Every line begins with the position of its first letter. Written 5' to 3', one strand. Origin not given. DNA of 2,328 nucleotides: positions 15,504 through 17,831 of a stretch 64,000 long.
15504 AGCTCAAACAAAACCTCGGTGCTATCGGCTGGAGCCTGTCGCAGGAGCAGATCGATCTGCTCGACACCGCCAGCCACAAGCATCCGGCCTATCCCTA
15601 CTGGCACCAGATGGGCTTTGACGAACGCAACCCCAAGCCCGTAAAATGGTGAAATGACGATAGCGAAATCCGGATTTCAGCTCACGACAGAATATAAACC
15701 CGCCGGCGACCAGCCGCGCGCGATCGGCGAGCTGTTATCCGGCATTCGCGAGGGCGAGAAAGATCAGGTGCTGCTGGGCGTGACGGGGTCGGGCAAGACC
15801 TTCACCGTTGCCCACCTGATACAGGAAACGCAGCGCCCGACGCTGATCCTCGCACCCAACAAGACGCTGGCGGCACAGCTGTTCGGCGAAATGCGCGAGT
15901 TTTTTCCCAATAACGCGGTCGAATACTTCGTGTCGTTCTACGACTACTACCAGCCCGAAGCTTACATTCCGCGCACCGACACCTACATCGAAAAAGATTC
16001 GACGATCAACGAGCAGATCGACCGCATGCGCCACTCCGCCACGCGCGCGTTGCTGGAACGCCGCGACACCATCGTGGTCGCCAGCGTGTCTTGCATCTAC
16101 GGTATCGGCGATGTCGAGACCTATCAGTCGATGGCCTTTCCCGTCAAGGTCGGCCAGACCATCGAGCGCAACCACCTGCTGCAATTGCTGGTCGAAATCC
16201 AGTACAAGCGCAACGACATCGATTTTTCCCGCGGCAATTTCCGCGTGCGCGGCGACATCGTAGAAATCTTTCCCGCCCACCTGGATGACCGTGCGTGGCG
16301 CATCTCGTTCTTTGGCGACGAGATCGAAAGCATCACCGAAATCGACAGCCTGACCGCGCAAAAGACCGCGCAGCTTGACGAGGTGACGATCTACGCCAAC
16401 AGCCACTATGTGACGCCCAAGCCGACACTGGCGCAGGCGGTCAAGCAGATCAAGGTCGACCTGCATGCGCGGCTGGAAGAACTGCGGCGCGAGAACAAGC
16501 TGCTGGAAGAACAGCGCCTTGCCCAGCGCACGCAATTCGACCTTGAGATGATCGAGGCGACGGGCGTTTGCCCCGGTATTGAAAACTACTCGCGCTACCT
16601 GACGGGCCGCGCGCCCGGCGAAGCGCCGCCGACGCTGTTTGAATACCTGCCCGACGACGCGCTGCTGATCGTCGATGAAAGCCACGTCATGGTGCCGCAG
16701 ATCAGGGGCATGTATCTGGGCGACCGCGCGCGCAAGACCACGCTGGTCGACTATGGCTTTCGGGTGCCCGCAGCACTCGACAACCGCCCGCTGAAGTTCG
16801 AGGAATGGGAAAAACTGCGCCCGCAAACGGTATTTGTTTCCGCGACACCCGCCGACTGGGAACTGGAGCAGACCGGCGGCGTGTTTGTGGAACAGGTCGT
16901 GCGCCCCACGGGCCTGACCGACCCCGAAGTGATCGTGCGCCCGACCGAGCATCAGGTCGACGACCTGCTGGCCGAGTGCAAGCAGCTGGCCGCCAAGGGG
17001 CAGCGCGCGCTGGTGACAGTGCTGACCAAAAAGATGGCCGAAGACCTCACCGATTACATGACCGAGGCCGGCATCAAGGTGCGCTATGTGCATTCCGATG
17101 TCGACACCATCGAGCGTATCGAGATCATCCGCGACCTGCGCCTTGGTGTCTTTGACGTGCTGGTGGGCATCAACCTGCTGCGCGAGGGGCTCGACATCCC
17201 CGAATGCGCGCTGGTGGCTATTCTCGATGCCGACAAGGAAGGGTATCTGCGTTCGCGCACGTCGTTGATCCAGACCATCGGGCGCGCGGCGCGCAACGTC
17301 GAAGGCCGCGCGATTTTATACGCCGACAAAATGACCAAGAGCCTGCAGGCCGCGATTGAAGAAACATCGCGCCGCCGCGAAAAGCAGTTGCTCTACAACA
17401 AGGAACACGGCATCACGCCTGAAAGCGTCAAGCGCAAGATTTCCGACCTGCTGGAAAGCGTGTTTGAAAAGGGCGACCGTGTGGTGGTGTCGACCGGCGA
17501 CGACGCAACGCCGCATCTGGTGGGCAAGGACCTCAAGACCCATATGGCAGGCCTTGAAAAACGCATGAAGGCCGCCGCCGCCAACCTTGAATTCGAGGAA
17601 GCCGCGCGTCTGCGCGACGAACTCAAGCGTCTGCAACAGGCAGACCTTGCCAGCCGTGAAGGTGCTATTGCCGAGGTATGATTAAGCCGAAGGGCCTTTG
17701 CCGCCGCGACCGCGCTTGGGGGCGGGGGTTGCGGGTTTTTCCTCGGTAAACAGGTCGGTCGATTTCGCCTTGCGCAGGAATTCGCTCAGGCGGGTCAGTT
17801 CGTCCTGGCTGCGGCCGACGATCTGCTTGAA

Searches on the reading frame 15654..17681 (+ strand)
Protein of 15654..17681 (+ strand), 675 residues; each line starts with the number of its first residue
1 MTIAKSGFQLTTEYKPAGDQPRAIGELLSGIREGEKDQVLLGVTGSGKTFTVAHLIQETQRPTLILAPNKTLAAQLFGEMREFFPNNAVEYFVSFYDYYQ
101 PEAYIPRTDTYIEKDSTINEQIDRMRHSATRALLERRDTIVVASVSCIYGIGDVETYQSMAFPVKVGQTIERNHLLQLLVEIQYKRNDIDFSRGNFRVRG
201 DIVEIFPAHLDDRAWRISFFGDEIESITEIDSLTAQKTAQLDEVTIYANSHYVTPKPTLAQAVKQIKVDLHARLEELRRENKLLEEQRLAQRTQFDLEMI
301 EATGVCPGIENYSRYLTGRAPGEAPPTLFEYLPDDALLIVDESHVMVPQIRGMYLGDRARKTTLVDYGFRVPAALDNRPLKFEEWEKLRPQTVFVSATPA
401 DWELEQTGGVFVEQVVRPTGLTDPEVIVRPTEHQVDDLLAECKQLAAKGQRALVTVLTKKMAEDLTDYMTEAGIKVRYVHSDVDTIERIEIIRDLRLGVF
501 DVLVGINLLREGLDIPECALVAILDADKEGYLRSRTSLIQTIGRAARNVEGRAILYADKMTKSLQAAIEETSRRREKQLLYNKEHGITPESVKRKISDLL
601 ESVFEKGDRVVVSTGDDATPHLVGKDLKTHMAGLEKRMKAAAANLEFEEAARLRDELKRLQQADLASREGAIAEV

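Call 66: search_protein_families(library=ncbifam, proteins=[window:15654-17681:+], max_evalue=1e-10)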
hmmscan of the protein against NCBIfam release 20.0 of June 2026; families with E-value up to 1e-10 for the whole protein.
window:15654-17681:+ (675 aa): 6 families
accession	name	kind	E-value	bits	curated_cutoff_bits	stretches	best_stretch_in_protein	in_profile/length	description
NF003673.1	PRK05298.1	equivalog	0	1079.4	743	1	8-662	2-652/653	excinuclease ABC subunit UvrB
TIGR00631.1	uvrb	equivalog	0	1033.4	750.1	1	8-660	2-657/658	excinuclease ABC subunit UvrB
TIGR00580.2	mfd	equivalog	2.3e-20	72.6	800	1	179-290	1-107/907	transcription-repair coupling factor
NF007966.0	PRK10689.1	equivalog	1.2e-14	53.1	1329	1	37-340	15-284/1148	transcription-repair coupling factor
NF053631.1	RNA_helic_CshA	equivalog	4.8e-11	42.2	646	0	448-605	236-389/434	degradosome RNA helicase CshA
NF004066.1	PRK05580.1-3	equivalog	6.1e-11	41.4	813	0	458-548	549-646/788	primosomal protein N'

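Call 67: find_homologous_proteins(query=window:15654-17681:+, max_evalue=1e-100)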
Query window:15654-17681:+ (675 aa): 8000 proteins with E <= 1e-100 among 8000 candidates; the best 120 are listed.
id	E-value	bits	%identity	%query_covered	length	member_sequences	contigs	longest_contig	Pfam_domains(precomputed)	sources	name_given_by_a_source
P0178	0.0e+0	1495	100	100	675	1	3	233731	PF00270.36,PF02151.26,PF17757.7,PF00271.38,PF27431.1,PF04851.22,PF12344.15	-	-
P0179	0.0e+0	1439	96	99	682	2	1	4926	PF00270.36,PF02151.26,PF17757.7,PF00271.38,PF27431.1,PF04851.22,PF12344.15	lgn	-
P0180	0.0e+0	1436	95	100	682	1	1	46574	PF00270.36,PF02151.26,PF17757.7,PF00271.38,PF27431.1,PF04851.22,PF12344.15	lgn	-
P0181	0.0e+0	1428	94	100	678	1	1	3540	PF00270.36,PF02151.26,PF17757.7,PF00271.38,PF27431.1,PF04851.22,PF12344.15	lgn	-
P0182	0.0e+0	1419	94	99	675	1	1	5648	PF00270.36,PF02151.26,PF17757.7,PF00271.38,PF27431.1,PF04851.22,PF12344.15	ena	-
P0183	0.0e+0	1413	94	99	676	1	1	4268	PF00270.36,PF02151.26,PF17757.7,PF00271.38,PF27431.1,PF04851.22,PF12344.15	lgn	-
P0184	0.0e+0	1407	94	99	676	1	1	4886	PF00270.36,PF02151.26,PF17757.7,PF00271.38,PF27431.1,PF04851.22,PF12344.15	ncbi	-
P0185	0.0e+0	1317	86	99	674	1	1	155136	PF00270.36,PF02151.26,PF17757.7,PF00271.38,PF27431.1,PF04851.22,PF12344.15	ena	-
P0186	0.0e+0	1285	97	88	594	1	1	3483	PF00270.36,PF17757.7,PF00271.38,PF27431.1,PF04851.22,PF12344.15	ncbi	-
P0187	0.0e+0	1267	83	99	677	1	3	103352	PF00270.36,PF02151.26,PF17757.7,PF00271.38,PF27431.1,PF04851.22,PF12344.15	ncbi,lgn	-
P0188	0.0e+0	1247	81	100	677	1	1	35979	PF00270.36,PF02151.26,PF17757.7,PF00271.38,PF27431.1,PF04851.22,PF12344.15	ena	-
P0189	0.0e+0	1246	81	99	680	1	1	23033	PF00270.36,PF02151.26,PF17757.7,PF00271.38,PF27431.1,PF04851.22,PF12344.15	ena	-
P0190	0.0e+0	1238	80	99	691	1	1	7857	PF00270.36,PF02151.26,PF17757.7,PF00271.38,PF27431.1,PF04851.22,PF12344.15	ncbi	-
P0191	0.0e+0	1236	80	99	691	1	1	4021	PF00270.36,PF02151.26,PF17757.7,PF00271.38,PF27431.1,PF04851.22,PF12344.15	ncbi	-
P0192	0.0e+0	1231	80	99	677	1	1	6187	PF00270.36,PF02151.26,PF17757.7,PF00271.38,PF27431.1,PF04851.22,PF12344.15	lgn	-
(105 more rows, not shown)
